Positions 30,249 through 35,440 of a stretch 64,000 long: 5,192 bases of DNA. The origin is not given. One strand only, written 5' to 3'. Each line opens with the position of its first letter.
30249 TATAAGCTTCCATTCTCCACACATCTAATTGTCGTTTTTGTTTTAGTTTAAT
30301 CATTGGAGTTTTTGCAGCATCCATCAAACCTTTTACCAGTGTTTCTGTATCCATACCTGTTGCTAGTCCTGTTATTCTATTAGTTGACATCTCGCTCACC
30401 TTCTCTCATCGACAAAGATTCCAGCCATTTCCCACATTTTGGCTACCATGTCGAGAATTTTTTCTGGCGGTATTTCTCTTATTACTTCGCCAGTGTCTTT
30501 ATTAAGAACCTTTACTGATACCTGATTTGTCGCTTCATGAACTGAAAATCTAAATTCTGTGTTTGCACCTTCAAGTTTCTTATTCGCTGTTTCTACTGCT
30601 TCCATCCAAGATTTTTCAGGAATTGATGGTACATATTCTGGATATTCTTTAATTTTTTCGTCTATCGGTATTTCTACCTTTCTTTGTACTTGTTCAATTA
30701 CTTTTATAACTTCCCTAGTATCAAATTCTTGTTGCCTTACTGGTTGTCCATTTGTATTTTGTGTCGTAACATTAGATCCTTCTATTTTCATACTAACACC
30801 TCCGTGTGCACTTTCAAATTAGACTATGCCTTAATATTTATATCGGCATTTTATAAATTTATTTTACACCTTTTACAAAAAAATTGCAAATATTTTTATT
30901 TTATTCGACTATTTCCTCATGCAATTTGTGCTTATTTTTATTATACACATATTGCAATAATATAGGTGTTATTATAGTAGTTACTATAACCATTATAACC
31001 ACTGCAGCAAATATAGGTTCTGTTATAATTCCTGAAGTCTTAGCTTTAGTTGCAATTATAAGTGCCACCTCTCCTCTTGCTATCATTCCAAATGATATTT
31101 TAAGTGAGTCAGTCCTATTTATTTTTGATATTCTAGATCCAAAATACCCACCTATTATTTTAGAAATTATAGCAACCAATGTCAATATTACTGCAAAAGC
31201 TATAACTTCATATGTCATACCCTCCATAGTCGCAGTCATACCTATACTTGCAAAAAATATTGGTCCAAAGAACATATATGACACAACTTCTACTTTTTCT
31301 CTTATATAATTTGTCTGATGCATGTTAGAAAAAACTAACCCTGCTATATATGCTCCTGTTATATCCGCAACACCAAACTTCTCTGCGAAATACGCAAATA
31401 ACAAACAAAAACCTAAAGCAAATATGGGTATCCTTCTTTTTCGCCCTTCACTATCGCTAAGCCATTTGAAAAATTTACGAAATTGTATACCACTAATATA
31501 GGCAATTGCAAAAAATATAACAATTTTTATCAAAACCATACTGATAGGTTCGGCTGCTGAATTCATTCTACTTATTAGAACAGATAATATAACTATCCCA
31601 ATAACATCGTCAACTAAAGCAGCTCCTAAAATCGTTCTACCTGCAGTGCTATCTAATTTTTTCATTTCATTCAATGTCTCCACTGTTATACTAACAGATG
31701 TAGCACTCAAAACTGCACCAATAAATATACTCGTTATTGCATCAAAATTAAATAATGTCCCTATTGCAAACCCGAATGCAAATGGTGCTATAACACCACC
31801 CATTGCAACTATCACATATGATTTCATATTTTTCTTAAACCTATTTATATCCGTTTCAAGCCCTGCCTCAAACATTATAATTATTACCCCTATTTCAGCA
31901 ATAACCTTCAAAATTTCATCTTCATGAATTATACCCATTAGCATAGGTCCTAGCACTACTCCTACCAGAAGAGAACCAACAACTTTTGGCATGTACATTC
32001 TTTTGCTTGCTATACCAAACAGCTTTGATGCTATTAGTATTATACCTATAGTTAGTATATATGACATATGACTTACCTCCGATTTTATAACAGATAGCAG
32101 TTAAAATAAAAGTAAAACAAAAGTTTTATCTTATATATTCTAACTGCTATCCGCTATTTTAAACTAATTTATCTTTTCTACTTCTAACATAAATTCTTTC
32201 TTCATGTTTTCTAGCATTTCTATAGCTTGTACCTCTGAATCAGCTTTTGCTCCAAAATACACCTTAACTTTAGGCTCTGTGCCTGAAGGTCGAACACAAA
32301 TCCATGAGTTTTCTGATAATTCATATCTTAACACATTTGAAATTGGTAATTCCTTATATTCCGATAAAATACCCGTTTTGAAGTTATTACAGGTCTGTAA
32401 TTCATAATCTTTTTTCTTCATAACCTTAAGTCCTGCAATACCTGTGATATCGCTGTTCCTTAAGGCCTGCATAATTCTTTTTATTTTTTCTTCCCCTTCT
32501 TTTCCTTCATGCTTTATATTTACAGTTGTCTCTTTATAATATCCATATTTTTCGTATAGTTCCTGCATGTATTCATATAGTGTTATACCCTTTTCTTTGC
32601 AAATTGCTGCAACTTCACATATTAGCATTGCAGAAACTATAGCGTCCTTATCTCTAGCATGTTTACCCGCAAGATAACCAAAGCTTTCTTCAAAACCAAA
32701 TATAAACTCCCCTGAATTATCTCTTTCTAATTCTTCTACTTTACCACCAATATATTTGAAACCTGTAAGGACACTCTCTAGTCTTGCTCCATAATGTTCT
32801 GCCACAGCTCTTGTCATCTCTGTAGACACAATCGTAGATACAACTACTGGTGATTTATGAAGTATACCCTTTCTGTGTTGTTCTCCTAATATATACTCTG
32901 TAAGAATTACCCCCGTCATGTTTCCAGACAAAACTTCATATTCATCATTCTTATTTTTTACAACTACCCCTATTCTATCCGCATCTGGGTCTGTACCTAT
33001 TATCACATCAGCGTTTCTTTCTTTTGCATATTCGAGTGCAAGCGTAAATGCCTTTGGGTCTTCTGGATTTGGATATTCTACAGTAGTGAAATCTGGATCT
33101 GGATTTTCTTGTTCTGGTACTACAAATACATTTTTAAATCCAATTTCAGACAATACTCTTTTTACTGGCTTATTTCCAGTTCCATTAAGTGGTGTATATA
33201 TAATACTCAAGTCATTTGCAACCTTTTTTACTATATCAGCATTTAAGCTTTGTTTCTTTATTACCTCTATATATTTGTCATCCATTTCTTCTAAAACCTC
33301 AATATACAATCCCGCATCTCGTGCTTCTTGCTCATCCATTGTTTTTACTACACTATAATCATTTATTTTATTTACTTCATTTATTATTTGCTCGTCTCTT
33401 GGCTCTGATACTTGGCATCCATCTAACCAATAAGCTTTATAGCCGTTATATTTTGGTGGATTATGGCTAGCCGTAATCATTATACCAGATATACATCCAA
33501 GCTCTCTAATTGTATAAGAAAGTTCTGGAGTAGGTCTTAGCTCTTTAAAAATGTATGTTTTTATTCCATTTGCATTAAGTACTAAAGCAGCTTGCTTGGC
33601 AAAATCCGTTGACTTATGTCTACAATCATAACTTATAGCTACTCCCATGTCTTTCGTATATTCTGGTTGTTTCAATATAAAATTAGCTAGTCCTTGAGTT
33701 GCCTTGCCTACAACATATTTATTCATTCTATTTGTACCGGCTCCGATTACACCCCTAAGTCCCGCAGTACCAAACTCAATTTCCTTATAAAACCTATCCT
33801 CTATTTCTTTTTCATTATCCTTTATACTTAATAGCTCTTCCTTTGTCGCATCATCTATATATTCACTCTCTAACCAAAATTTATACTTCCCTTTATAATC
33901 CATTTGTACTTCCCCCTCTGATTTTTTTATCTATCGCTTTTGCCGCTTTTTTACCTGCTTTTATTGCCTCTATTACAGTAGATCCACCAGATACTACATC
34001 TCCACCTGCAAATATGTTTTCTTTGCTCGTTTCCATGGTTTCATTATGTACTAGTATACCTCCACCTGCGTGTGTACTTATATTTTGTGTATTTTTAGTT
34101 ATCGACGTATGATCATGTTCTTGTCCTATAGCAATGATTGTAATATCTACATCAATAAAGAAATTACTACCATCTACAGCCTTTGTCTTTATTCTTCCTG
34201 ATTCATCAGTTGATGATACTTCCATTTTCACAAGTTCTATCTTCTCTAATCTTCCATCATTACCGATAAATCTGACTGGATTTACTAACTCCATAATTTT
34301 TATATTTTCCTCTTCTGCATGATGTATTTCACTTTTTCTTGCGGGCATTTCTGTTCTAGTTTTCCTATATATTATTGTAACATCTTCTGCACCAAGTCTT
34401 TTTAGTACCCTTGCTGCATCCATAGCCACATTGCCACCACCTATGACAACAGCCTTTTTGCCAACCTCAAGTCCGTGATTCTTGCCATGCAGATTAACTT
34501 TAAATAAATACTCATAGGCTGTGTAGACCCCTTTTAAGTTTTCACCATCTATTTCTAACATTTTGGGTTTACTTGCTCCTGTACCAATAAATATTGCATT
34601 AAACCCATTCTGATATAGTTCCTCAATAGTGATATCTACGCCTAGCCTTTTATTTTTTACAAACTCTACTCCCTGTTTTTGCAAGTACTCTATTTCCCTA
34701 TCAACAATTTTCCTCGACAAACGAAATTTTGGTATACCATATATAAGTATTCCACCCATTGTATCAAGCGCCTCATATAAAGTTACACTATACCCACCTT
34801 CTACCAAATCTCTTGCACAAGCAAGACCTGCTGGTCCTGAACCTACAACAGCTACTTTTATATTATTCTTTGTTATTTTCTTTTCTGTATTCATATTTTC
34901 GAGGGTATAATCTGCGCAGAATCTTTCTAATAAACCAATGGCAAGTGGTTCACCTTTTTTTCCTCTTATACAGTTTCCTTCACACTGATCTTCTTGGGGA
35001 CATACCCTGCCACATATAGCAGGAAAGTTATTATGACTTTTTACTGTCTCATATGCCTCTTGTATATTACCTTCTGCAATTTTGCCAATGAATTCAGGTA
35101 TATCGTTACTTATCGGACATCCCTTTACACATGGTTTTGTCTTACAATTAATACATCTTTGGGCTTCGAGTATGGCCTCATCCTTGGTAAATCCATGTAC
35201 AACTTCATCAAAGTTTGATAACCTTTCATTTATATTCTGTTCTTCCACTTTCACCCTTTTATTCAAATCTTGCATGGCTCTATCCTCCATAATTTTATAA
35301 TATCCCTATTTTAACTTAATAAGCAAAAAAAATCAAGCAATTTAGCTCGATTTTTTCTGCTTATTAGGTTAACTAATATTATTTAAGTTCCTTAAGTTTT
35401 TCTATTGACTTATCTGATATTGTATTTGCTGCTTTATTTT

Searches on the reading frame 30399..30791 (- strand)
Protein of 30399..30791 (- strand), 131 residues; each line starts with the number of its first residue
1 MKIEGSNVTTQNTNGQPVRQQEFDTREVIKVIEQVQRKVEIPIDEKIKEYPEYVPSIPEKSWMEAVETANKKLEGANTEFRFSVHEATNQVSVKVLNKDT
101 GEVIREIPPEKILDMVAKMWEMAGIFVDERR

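Call 50: search_protein_families(library=pfam, proteins=[window:30399-30791:-], max_evalue=0.001)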
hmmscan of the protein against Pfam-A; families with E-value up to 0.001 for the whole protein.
window:30399-30791:- (131 aa): 1 family
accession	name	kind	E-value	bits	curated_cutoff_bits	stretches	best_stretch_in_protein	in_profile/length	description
PF03646.20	FlaG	-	1e-29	103.1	23.8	1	55-129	27-101/101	FlaG protein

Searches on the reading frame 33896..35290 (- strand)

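Call 50: search_protein_families(library=pfam, proteins=[window:33896-35290:-], max_evalue=0.001)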
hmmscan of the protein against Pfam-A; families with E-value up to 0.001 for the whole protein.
window:33896-35290:- (465 aa): 15 families
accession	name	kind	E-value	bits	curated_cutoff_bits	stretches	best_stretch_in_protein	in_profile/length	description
PF14691.11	Fer4_20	-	2.8e-42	143.5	25.8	1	24-132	2-111/113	Dihydroprymidine dehydrogenase domain II, 4Fe-4S cluster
PF07992.20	Pyr_redox_2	-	1.9e-34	119.9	26.1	1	145-446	2-291/291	Pyridine nucleotide-disulphide oxidoreductase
PF13738.12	Pyr_redox_3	-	3.7e-14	53.1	30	1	231-430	126-305/305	Pyridine nucleotide-disulphide oxidoreductase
PF00070.33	Pyr_redox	-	1.2e-12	48.6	22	1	279-353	1-79/82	Pyridine nucleotide-disulphide oxidoreductase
PF13450.12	NAD_binding_8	-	2.1e-07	31.6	21.9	1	148-180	1-33/68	NAD(P)-binding Rossmann-like domain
PF01266.30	DAO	-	4.8e-07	30.1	27.9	1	145-175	1-31/353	FAD dependent oxidoreductase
PF13241.12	NAD_binding_7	-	6.5e-06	27.1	22.1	0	277-370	7-81/104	Putative NAD(P)-binding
PF01262.27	AlaDh_PNT_C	-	7.1e-06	26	23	0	267-312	19-62/214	Alanine dehydrogenase/PNT, C-terminal domain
PF01494.25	FAD_binding_3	-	3.6e-05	23.6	22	0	144-176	2-34/349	FAD binding domain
PF01593.30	Amino_oxidase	-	5.6e-05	23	19.8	0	154-180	2-28/443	Flavin containing amine oxidoreductase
PF03486.20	HI0933_like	-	0.00012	22.1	50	1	145-179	2-36/244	HI0933-like protein Rossmann domain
PF00890.30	FAD_binding_2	-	0.00015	21.5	20.4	0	146-180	2-36/414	FAD binding domain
PF12831.13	FAD_oxidored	-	0.00037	20.4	27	0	146-182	2-38/416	FAD dependent oxidoreductase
PF01946.23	Thi4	-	0.00071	19.3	26.2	0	142-189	16-64/235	Thi4 family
PF01488.26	Shikimate_DH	-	0.00077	20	24.3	0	277-312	12-47/138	Shikimate / quinate 5-dehydrogenase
